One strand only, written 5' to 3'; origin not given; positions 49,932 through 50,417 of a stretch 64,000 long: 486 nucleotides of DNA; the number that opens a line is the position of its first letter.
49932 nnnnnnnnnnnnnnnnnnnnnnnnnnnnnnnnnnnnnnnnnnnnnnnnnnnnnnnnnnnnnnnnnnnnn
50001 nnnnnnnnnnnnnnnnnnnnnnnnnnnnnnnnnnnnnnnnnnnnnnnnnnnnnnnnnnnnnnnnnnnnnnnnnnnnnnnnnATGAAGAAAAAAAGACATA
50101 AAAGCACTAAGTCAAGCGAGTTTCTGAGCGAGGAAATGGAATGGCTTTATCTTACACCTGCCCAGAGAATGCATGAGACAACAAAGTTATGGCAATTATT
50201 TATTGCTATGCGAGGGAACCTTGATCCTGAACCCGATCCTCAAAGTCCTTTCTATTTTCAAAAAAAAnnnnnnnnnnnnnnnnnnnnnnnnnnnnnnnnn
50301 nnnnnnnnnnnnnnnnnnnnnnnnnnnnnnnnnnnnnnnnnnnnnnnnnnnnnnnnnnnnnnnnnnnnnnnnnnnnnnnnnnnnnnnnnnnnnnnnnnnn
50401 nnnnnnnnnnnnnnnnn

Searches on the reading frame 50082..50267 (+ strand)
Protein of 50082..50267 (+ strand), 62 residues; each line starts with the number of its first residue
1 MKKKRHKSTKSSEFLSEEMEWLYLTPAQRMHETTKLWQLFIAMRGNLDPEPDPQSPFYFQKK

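Call 16: find_homologous_proteins(query=window:50082-50267:+, max_evalue=0.001)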
Query seq(62 aa) (62 aa): 14 proteins with E <= 0.001 among 14 candidates.
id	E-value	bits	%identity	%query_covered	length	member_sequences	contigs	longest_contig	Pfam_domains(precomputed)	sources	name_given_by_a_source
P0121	3.1e-35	136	100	100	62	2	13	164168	-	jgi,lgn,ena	-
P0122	2.7e-21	92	67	98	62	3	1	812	-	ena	-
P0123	3.1e-20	88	65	97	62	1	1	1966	-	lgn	-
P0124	4.3e-20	88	66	98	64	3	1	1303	-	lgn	-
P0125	9.6e-19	84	61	98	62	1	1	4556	-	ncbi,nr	ncbi:MAG: hypothetical protein NC916_01375 [Candidatus Omnitrophica bacterium]|nr:hypothetical prote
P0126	2.3e-18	83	61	98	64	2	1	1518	-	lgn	-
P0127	3.7e-18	82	64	87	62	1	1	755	-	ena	-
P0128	4.0e-18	82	64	87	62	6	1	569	-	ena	-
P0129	5.9e-18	81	59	98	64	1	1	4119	-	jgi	-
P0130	9.0e-18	81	56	98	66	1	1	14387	-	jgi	jgi:hypothetical protein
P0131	1.7e-16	77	61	87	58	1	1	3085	-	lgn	-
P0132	4.7e-15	72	60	97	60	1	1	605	-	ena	-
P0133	5.7e-15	72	71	73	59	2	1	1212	-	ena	-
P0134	1.9e-14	70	65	74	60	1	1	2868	-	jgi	jgi:hypothetical protein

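Call 17: search_protein_families(library=pfam, proteins=[window:50082-50267:+], max_evalue=10)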
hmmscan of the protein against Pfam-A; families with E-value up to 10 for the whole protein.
seq(62 aa): 0 families
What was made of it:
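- On MntA-HepT (MNT-HEPN): ORF1 has no HepT/HEPN Pfam hit (call 17).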

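Call 48: search_solved_structures(query=A3, max_evalue=10, show_alignments=3)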
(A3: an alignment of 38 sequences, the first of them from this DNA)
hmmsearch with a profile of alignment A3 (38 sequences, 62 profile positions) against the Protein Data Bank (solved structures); distinct sequences matched with E-value up to 10: 8.
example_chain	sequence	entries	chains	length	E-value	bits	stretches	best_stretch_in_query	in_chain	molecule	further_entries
9l5r_I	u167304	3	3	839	0.11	15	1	21-41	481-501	Putative pre-mRNA splicing protein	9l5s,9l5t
8pju_A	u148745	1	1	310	0.57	12.7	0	45-56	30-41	SAKe6DEtal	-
7aft_H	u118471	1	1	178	0.88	12.1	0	8-28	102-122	Mating factor alpha-1,Mating factor alpha-1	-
3q08_A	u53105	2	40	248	1.3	11.6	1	16-30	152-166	Chlorite dismutase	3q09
2vxh_A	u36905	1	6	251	1.3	11.6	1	16-30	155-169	CHLORITE DISMUTASE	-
1r8l_A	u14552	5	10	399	1.3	11.5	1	18-39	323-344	endo-beta-1,4-galactanase | GALACTANASE | YVFO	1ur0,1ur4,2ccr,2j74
2gft_A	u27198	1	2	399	1.4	11.5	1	18-39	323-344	Glycosyl Hydrolase Family 53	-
9esh_X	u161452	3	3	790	5.1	9.7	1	21-42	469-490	Pre-mRNA-splicing factor cwf3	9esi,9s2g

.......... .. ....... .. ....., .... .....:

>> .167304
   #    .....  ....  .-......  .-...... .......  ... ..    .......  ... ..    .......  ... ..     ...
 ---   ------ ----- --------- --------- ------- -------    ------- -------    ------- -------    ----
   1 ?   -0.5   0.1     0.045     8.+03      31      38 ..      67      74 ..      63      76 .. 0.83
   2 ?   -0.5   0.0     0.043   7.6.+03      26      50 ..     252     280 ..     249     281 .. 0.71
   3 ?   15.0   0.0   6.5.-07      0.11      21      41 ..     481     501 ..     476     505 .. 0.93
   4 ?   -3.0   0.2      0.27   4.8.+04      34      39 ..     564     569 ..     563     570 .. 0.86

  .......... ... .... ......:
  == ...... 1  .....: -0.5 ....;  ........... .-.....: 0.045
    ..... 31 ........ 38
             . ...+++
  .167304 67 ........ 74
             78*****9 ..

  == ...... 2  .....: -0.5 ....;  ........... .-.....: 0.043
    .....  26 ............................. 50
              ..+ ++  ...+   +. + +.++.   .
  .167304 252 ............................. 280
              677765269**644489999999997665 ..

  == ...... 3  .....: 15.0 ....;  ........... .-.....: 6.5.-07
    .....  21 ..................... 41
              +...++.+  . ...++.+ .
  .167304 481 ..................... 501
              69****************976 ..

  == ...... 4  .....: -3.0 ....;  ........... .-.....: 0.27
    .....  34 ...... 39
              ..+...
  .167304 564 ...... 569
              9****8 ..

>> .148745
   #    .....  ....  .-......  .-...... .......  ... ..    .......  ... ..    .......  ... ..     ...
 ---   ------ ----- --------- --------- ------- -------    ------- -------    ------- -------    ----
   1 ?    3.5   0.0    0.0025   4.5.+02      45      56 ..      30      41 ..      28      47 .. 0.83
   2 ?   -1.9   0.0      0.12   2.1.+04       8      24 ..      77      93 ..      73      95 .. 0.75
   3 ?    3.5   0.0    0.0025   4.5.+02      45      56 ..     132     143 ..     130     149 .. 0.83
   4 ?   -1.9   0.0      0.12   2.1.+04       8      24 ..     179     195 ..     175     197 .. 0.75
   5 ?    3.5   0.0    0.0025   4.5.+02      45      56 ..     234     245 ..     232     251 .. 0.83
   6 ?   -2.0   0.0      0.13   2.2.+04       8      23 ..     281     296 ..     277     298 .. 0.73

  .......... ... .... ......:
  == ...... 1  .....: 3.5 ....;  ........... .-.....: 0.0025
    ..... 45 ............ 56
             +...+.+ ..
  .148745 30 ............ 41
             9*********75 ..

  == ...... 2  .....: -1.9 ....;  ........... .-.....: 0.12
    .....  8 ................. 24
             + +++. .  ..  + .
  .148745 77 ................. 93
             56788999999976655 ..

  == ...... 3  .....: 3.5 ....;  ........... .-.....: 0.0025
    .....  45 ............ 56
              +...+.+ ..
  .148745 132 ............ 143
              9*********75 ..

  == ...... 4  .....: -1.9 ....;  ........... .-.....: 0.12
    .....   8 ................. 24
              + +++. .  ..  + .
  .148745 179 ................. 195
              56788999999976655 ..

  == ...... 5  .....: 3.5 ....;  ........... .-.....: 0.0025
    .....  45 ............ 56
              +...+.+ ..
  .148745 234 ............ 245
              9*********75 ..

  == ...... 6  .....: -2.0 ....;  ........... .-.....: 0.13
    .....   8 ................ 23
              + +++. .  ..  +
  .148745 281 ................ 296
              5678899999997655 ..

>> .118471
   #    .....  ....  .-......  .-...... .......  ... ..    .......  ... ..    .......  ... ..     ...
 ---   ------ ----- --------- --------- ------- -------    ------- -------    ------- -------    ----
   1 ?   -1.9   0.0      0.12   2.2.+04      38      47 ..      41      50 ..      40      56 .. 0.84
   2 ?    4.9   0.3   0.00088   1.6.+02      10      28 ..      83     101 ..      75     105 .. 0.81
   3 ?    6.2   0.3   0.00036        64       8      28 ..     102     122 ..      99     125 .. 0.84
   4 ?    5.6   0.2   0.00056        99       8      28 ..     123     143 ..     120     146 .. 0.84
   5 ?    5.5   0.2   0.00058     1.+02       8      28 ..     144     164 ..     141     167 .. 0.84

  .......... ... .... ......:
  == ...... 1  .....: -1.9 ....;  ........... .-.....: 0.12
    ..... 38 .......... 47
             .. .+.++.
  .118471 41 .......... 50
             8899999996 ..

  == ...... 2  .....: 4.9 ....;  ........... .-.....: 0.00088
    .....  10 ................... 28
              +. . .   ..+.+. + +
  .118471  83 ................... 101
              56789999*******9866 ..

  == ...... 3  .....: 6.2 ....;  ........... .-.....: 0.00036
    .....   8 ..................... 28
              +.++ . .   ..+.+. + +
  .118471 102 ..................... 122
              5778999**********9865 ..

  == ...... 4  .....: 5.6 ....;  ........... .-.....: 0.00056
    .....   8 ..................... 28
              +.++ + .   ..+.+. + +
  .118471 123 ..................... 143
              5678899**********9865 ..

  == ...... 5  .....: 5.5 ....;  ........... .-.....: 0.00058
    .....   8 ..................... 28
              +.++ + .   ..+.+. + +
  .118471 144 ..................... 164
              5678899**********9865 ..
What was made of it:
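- On MenA1-type antitoxin: The ORF1 profile (A3) has no PDB hit better than E 0.11 and none to 8AN5 (call 48).
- Closest known: MenA1-MenT1. Different: ORF1 is unrelated in sequence to MenA1 (call 48) and carries a conserved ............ tail.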

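Call 49: search_protein_families(library=pfam, alignment_id=A3, max_evalue=1)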
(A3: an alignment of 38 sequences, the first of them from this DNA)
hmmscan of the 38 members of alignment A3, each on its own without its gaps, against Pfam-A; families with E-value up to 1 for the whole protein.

A. member 1, seq(62 aa): 0 families

B. families by the number of members that match (of 38 scanned): 7 families
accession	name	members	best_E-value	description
PF10450.15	POC1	2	0.08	POC1 chaperone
PF02020.24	W2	1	0.016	eIF4-gamma/eIF5/eIF2-epsilon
PF07923.18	N1221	1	0.076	N1221-like protein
PF23231.1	HAT_Syf1_CNRKL1_C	1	0.076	Pre-mRNA-splicing factor Syf1/CRNKL1 C-terminal HAT repeat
PF01352.32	KRAB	1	0.17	KRAB box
PF14034.11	Spore_YtrH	1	0.36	Sporulation protein YtrH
PF06945.18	DUF1289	1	0.37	Protein of unknown function (DUF1289)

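Call 60: predict_structure(alignment_id=A5)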
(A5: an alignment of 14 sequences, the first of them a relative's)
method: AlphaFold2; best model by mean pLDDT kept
length: 62 residues; sequences in the alignment: 14
mean_pLDDT: 72.8   pTM: 0.40
mean pLDDT of the five models: 72.8, 72.6, 71.9, 71.3, 67.7
residues with pLDDT >= 90: 12; 70-90: 18; 50-70: 30; < 50: 2
segments of 3 or more residues with pLDDT < 50: none
pLDDT, mean of each block of 10 residues (from residue 1): 54 67 88 91 74 65 59
secondary structure, 60 per line:
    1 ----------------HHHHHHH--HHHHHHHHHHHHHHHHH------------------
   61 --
elements in order: H17-23 H26-42
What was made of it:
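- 50082..50270 (+): ORF1: a 62-aa small protein. It has a Lys-rich N-terminus, two helices (residues 17-23 and 26-42) and a conserved tail, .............. It is the proposed partner or antitoxin. AF2 model pLDDT 72.8 (call 60).
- ORF1 is 62 aa, upstream and helical (call 60).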

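Call 67: fold_search(model_id=the predicted structure, library=pdb)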
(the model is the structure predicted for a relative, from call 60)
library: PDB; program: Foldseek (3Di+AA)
matches with E <= 10: 5; with E <= 0.001: 0
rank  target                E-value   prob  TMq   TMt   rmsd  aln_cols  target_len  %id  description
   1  6ebz_D                9.0e+00  0.15  0.40  0.08   1.5        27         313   18  Crystal Structure of the Class Ie Ribonucleotide Reductase Beta Subunit from Aerococcus urinae in Activated Form with  (released 2018-09-19)
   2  1oqu_C                9.0e+00  0.14  0.40  0.09   1.9        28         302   14  A protein coordinated tri-nuclear Fe complex formed during soaking of crystals of the ribonucleotide reductase R2F pro (released 2004-04-20)
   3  7mmu_B                9.0e+00  0.14  0.40  0.08   1.5        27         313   18  Crystal Structure of the Class Ie Ribonucleotide Reductase Beta Subunit from Aerococcus urinae with Cu(I) bound (Cu ac (released 2022-05-04)
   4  6ebo_B                9.7e+00  0.14  0.40  0.09   1.4        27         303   18  Crystal Structure of the Class Ie Ribonucleotide Reductase Beta Subunit from Aerococcus urinae in Unactivated Form (released 2018-09-19)
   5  7mmu_A                9.7e+00  0.14  0.40  0.08   1.5        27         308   18  Crystal Structure of the Class Ie Ribonucleotide Reductase Beta Subunit from Aerococcus urinae with Cu(I) bound (Cu ac (released 2022-05-04)
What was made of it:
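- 50082..50270 (+): No Pfam, PDB or fold match (calls 17, 48, 49, 67).
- On MenA1-type antitoxin: Foldseek on the ORF1 model finds nothing (call 67).
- ORF1 has no detectable similarity to MenA1 or to any known antitoxin (calls 48, 49, 67).
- Tried and rejected: Fold search of the ORF1 model found no matches (call 67).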
